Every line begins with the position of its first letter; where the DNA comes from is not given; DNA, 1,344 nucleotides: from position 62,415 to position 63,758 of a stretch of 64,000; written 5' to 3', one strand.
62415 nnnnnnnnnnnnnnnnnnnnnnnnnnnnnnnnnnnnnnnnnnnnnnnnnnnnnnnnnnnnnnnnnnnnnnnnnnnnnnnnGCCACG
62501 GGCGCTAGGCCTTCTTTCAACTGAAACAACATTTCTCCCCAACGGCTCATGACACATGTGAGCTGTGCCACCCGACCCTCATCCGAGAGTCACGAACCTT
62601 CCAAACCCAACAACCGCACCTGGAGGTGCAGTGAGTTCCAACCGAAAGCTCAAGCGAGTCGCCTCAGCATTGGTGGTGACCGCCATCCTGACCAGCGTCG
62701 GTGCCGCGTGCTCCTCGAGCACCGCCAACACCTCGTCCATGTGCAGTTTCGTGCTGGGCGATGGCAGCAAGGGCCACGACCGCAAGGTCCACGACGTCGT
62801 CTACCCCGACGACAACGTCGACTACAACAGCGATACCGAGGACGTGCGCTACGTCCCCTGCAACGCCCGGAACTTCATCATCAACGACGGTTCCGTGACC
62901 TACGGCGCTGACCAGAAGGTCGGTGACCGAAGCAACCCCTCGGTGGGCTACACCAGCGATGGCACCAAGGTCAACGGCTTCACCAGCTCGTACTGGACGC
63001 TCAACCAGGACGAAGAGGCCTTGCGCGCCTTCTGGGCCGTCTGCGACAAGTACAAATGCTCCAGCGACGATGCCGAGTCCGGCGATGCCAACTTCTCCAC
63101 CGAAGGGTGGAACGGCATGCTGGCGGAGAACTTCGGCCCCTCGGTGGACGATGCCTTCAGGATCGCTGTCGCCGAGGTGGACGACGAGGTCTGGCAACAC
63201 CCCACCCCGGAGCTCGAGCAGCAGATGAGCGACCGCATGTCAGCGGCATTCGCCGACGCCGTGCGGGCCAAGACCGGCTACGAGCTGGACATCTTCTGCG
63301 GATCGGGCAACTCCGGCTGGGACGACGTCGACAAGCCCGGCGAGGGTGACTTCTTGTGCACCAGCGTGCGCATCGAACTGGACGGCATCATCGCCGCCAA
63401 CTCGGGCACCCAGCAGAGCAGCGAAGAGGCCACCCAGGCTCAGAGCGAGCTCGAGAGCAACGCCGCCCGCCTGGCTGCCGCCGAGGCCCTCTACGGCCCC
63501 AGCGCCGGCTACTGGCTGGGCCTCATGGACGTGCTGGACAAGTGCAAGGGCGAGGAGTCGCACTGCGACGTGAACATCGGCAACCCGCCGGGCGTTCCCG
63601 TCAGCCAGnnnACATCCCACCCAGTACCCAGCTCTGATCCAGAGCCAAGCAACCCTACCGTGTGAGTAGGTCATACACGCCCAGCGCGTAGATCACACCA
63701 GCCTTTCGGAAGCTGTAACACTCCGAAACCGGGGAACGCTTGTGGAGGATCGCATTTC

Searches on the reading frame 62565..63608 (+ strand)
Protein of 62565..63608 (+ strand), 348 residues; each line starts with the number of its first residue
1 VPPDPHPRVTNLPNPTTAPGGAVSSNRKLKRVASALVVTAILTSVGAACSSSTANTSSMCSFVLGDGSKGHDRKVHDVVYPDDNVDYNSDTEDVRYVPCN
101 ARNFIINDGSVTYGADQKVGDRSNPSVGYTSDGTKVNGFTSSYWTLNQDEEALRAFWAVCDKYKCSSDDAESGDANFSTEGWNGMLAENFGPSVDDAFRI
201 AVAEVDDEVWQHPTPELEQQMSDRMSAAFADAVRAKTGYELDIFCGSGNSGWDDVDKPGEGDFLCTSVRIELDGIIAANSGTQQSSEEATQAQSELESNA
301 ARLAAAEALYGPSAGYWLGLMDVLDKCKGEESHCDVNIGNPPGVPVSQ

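Call 7: search_protein_families(library=pfam, proteins=[window:62565-63608:+], max_evalue=0.01)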
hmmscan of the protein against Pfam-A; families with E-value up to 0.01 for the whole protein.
window:62565-63608:+ (348 aa): 0 families

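Call 8: search_protein_families(library=ncbifam, proteins=[window:62565-63608:+], max_evalue=0.01)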
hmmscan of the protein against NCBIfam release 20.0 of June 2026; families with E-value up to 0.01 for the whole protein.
window:62565-63608:+ (348 aa): 0 families

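Call 86: search_dna_similar(query=window:62565-63608:+, collection=plasmids, mode=protein, max_evalue=0.001, max_rows=10)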
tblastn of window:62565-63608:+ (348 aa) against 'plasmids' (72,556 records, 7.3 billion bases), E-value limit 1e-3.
No match.
